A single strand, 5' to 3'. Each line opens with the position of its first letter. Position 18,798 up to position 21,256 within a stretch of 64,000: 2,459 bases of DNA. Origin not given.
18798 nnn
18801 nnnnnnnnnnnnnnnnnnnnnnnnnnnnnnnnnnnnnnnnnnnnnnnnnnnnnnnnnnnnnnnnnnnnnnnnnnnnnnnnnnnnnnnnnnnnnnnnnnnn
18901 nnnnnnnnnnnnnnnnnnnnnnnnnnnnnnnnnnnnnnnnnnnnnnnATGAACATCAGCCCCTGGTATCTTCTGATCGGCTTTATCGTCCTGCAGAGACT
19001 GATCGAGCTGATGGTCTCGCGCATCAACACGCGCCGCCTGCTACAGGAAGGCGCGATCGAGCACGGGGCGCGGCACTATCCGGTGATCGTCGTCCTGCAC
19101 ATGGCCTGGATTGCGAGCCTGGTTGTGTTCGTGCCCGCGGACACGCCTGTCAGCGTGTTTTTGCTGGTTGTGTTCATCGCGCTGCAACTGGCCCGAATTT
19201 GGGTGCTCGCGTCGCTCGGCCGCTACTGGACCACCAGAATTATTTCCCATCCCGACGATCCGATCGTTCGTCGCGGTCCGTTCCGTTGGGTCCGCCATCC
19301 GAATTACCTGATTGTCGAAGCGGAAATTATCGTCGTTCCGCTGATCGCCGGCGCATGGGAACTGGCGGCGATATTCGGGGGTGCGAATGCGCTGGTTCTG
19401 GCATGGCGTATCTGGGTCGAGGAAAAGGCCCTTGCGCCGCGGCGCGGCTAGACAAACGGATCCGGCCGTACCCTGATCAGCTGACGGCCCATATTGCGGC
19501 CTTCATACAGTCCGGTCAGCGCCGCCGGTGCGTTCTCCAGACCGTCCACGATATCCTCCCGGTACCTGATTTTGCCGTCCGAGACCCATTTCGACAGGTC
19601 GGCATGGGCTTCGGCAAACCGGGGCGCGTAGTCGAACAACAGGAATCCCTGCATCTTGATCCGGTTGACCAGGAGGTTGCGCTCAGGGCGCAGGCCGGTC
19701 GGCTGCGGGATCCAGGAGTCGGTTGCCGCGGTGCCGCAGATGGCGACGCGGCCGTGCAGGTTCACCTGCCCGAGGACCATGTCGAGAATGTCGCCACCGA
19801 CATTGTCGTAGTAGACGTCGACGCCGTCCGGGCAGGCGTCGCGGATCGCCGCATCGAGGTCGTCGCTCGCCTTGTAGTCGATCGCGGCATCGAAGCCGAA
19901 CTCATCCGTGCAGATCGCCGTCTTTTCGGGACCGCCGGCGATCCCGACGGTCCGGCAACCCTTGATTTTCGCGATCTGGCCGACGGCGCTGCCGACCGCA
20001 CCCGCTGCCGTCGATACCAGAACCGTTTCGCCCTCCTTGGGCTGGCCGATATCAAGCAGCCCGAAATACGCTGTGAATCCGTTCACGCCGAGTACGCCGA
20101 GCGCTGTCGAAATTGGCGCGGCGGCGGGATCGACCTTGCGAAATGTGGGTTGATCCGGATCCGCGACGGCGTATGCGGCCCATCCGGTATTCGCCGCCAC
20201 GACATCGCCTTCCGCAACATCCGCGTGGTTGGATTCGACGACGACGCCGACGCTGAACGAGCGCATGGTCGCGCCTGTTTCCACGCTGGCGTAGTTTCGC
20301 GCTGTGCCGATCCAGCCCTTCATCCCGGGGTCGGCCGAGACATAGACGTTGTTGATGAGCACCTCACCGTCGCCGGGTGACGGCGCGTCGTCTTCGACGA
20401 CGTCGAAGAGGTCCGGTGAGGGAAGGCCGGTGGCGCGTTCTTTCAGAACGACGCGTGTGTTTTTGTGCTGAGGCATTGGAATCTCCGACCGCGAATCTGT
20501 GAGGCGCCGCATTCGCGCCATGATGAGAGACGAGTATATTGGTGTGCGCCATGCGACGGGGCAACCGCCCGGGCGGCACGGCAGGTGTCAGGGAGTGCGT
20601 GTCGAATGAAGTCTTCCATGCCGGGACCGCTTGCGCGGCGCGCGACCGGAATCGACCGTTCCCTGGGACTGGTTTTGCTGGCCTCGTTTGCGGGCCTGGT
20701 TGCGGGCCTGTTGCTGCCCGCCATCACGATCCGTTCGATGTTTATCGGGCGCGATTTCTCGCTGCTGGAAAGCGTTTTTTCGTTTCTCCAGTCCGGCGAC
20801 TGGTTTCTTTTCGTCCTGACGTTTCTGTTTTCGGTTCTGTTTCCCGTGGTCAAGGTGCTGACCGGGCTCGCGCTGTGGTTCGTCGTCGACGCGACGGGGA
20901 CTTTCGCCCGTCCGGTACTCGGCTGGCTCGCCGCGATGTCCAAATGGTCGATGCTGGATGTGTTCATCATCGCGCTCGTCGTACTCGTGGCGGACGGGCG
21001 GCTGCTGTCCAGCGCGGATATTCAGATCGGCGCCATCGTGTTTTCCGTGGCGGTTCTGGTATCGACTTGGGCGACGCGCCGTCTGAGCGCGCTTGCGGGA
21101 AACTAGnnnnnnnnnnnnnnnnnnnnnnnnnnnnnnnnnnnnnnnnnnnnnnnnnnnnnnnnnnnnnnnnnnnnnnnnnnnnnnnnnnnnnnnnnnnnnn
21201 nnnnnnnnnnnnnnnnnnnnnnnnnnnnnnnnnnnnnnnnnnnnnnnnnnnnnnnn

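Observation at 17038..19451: EamA transporter - type III PKS - ICMT-like methyltransferase operon (phenolic-lipid module with a dedicated exporter candidate)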

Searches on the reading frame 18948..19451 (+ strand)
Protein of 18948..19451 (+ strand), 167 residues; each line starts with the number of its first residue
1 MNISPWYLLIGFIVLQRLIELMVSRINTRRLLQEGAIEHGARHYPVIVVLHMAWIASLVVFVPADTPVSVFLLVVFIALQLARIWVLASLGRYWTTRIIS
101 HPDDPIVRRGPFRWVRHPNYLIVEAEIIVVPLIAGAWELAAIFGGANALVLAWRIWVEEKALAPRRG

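Call 4: search_protein_families(library=pfam, proteins=[window:18948-19451:+], max_evalue=0.01)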
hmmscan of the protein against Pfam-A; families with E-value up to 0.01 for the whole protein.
window:18948-19451:+ (167 aa): 3 families
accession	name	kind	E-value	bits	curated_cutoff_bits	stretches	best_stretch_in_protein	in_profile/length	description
PF04140.19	ICMT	-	3.9e-26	91.7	24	1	73-163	2-94/95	Isoprenylcysteine carboxyl methyltransferase (ICMT) family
PF04191.18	PEMT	-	1.9e-07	31.9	25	1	69-163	6-99/105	Phospholipid methyltransferase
PF20108.4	DUF6498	-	0.00016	21.5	23.7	1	6-78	114-184/207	Family of unknown function (DUF6498)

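Call 5: search_protein_families(library=ncbifam, proteins=[window:18948-19451:+], max_evalue=0.001)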
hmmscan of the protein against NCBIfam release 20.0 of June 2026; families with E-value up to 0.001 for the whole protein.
window:18948-19451:+ (167 aa): 1 family
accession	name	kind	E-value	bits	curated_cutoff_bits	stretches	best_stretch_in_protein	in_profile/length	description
NF040696.1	isopcys_mtase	equivalog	0.00024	21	160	1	45-162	54-168/190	protein-S-isoprenylcysteine O-methyltransferase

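Call 13: search_solved_structures(query=window:18948-19451:+, max_evalue=1, show_alignments=2)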
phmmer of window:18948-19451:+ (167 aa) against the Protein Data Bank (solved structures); distinct sequences matched with E-value up to 1: 2.
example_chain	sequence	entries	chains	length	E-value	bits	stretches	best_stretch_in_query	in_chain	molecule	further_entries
4a2n_B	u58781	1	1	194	0.056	16.7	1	57-161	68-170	ISOPRENYLCYSTEINE CARBOXYL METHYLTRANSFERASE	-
3kos_A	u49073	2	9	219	0.83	12.9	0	84-115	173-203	HTH-type transcriptional activator ampR | LysR family transcriptional regulator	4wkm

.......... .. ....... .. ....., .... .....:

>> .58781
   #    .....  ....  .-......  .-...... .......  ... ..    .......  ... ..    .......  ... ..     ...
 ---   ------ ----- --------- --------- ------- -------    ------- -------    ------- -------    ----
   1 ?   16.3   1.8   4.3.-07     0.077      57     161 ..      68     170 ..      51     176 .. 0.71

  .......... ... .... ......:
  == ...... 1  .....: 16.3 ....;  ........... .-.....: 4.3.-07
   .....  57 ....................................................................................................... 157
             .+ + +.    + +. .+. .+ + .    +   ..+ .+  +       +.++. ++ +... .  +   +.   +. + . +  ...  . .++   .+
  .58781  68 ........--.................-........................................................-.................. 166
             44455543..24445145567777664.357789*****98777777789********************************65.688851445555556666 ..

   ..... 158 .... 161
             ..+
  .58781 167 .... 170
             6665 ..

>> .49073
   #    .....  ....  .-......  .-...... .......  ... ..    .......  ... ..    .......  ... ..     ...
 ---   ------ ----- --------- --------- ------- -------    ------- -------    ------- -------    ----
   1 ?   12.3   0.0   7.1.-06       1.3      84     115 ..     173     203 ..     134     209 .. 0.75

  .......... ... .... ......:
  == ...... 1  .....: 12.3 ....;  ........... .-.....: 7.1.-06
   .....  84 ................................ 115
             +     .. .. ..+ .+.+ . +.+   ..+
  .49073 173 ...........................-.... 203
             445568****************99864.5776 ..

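Call 50: find_homologous_proteins(query=window:18948-19451:+, max_evalue=0.00001)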
Query window:18948-19451:+ (167 aa): 2407 proteins with E <= 0.00001 among 2875 candidates; the best 120 are listed.
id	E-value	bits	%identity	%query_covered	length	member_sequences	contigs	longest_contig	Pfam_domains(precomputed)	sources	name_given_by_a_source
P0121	5.8e-102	357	100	100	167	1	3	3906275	PF04140.20,PF04191.19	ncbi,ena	-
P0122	8.0e-88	311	85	98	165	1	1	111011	PF04140.20,PF04191.19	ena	-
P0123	1.6e-80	287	80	98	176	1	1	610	PF04140.20,PF04191.19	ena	-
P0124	3.3e-80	286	72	99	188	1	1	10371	PF04140.20,PF04191.19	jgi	-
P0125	2.2e-79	283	78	98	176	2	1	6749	PF04140.20,PF04191.19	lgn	-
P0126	2.8e-79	283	78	98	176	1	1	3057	PF04140.20,PF04191.19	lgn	-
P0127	7.7e-79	282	78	99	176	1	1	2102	PF04140.20,PF04191.19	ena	-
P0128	1.1e-78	281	78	99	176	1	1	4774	PF04140.20,PF04191.19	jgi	-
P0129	1.1e-78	281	78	99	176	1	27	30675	PF04140.20,PF04191.19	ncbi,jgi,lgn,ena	jgi:methyltransferase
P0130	1.9e-78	280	77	99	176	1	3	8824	PF04140.20,PF04191.19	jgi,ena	-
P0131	2.1e-78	280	76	99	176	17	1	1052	PF04140.20,PF04191.19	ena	-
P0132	2.6e-78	280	77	99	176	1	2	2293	PF04140.20,PF04191.19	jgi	-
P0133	3.6e-78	280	77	99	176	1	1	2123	PF04140.20,PF04191.19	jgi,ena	-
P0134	8.6e-78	278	76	99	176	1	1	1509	PF04140.20,PF04191.19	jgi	-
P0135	1.2e-77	278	77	99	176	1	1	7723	PF04140.20,PF04191.19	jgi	-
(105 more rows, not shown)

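Call 51: find_encoding_contigs(protein=P0121, flank=1000, max_places=3)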
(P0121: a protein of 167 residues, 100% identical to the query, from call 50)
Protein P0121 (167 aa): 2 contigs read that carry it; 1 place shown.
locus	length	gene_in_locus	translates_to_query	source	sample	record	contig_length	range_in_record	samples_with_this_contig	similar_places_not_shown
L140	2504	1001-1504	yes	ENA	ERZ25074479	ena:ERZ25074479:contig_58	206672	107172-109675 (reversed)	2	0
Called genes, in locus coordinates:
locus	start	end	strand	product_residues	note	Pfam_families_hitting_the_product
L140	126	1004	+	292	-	PF00195:Chal_sti_synt_N, PF08392:FAE1_CUT1_RppA, PF02797:Chal_sti_synt_C, PF08541:ACP_syn_III_C (weak)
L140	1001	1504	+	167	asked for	PF04191:PEMT (weak), PF04140:ICMT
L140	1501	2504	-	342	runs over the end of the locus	PF16884:ADH_N_2, PF00107:ADH_zinc_N, PF13602:ADH_zinc_N_2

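Call 53: find_encoding_contigs(protein=P0241, flank=1000, max_places=3)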
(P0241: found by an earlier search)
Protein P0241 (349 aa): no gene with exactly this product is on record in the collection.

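Call 59: predict_structure(alignment_id=A3)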
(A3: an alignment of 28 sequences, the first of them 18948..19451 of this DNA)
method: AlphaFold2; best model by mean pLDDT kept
length: 167 residues; sequences in the alignment: 28
mean_pLDDT: 87.2   pTM: 0.81
mean pLDDT of the five models: 87.2, 86.7, 86.4, 86.4, 84.4
residues with pLDDT >= 90: 96; 70-90: 54; 50-70: 12; < 50: 5
segments of 3 or more residues with pLDDT < 50: none
pLDDT, mean of each block of 10 residues (from residue 1): 86 94 92 88 89 97 92 97 89 85 60 62 95 97 96 87 73
secondary structure, 60 per line:
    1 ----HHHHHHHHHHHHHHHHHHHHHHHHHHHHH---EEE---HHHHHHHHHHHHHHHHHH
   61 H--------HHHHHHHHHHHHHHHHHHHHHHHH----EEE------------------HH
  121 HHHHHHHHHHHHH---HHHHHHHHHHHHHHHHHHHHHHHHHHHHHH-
elements in order: H5-33 E37-39 H43-61 H70-93 E98-100 H119-133 H137-166

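Call 61: fold_search(model_id=the predicted structure, library=pdb)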
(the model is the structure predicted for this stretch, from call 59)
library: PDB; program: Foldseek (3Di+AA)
matches with E <= 10: 10; with E <= 0.001: 0
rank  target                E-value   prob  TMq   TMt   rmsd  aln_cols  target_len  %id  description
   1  5v7p_A                4.9e-01  0.87  0.52  0.33   6.1       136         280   20  Atomic structure of the eukaryotic intramembrane Ras methyltransferase ICMT (isoprenylcysteine carboxyl methyltransfer (released 2018-01-17)
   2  5vg9                  9.1e-01  0.69  0.49  0.32   6.2       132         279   20  Structure of the eukaryotic intramembrane Ras methyltransferase ICMT (isoprenylcysteine carboxyl methyltransferase) with (released 2018-01-17)
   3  2vhb_A                2.4e+00  0.10  0.28  0.33  15.0       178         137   12  AZIDE ADDUCT OF THE BACTERIAL HEMOGLOBIN FROM VITREOSCILLA STERCORARIA (released 1998-02-25)
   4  3tld_A                3.0e+00  0.08  0.28  0.32  15.1       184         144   11  Crystal Structure of Y29F mutant of Vitreoscilla hemoglobin (released 2014-04-16)
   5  3tm3                  3.6e+00  0.08  0.28  0.32  15.0       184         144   11  Wild-type hemoglobin from Vitreoscilla stercoraria (released 2014-04-16)
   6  2vhb_B                3.8e+00  0.07  0.27  0.32  15.0       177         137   12  AZIDE ADDUCT OF THE BACTERIAL HEMOGLOBIN FROM VITREOSCILLA STERCORARIA (released 1998-02-25)
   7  1vhb_A                7.5e+00  0.04  0.27  0.33  15.0       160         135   13  BACTERIAL DIMERIC HEMOGLOBIN FROM VITREOSCILLA STERCORARIA (released 1998-02-25)
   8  9ovv_E                7.9e+00  0.03  0.22  0.24   7.2        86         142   27  Heteromeric GluA1/A2-CNIH1 in the activated state, composite map of LBD-TMD (released 2026-04-08)
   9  7bw1                  8.9e+00  0.06  0.26  0.20   5.9        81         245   22  Crystal structure of Steroid 5-alpha-reductase 2 in complex with Finasteride (released 2020-08-05)
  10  1e1u_MODEL_1_A        9.9e+00  0.04  0.22  0.32  11.7        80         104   11  Human prion protein variant R220K (released 2000-07-20)

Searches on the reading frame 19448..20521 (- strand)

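Call 4: search_protein_families(library=pfam, proteins=[window:19448-20521:-], max_evalue=0.01)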
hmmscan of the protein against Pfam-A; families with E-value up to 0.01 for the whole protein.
window:19448-20521:- (357 aa): 3 families
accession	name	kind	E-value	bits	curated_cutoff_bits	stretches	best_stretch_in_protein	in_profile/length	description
PF16884.10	ADH_N_2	-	2.1e-27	95.6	31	1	23-124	2-104/108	N-terminal domain of oxidoreductase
PF00107.32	ADH_zinc_N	-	4.6e-22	78.8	31.8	1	175-306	1-124/129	Zinc-binding dehydrogenase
PF13602.12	ADH_zinc_N_2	-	8.4e-11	43.4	27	1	209-346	2-131/134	Zinc-binding dehydrogenase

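Call 5: search_protein_families(library=ncbifam, proteins=[window:19448-20521:-], max_evalue=0.001)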
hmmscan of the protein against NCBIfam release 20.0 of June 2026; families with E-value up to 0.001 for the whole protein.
window:19448-20521:- (357 aa): 11 families
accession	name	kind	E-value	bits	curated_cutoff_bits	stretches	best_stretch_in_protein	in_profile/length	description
NF058644.1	CurcmRedCuraProt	equivalog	5.1e-112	374.3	440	1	23-353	2-335/336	NADPH-dependent curcumin/dihydrocurcumin reductase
TIGR02825.1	B4_12hDH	equivalog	3.5e-76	256.7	579.85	1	24-348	6-325/327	leukotriene B4 12-hydroxydehydrogenase/15-oxo-prostaglandin 13-reductase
TIGR02824.1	quinone_pig3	subfamily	1.3e-19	70.4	296.8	1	98-267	75-242/325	putative NAD(P)H quinone oxidoreductase, PIG3 family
TIGR02823.1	oxido_YhdH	subfamily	7.3e-11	41.5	297.25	1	92-267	66-246/324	acrylyl-CoA reductase family protein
NF008024.0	PRK10754.1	subfamily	1.7e-10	40.5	348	1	35-318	12-292/327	NADPH:quinone reductase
NF041172.1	AcrlCoa_red_Thmprot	equivalog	2e-08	33.6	500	1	161-265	160-258/334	acryloyl-CoA reductase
NF010344.0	PRK13771.1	subfamily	3.1e-08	33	349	1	161-269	160-261/334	putative alcohol dehydrogenase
NF041183.1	Pks2_ls1_myc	equivalog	2.4e-07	28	2400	1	110-260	1495-1640/2086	sulfolipid-1 biosynthesis phthioceranic/hydroxyphthioceranic acid synthase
TIGR01751.1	crot-CoA-red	equivalog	4e-06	25.8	378.55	1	148-222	172-247/398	crotonyl-CoA carboxylase/reductase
NF051456.1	acrylyl_AcuI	equivalog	3.7e-05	22.7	440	1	136-266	115-245/325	acrylyl-CoA reductase (NADPH)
NF003808.0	PRK05396.1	equivalog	0.00029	19.8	380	1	163-268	163-268/341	L-threonine 3-dehydrogenase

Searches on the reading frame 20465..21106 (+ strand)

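Call 4: search_protein_families(library=pfam, proteins=[window:20465-21106:+], max_evalue=0.01)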
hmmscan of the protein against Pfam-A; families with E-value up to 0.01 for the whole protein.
window:20465-21106:+ (213 aa): 1 family
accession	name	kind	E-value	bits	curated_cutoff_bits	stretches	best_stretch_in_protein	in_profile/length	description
PF04403.18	PqiA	-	6.6e-18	65.5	23.8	1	70-207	7-146/156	Paraquat-inducible protein A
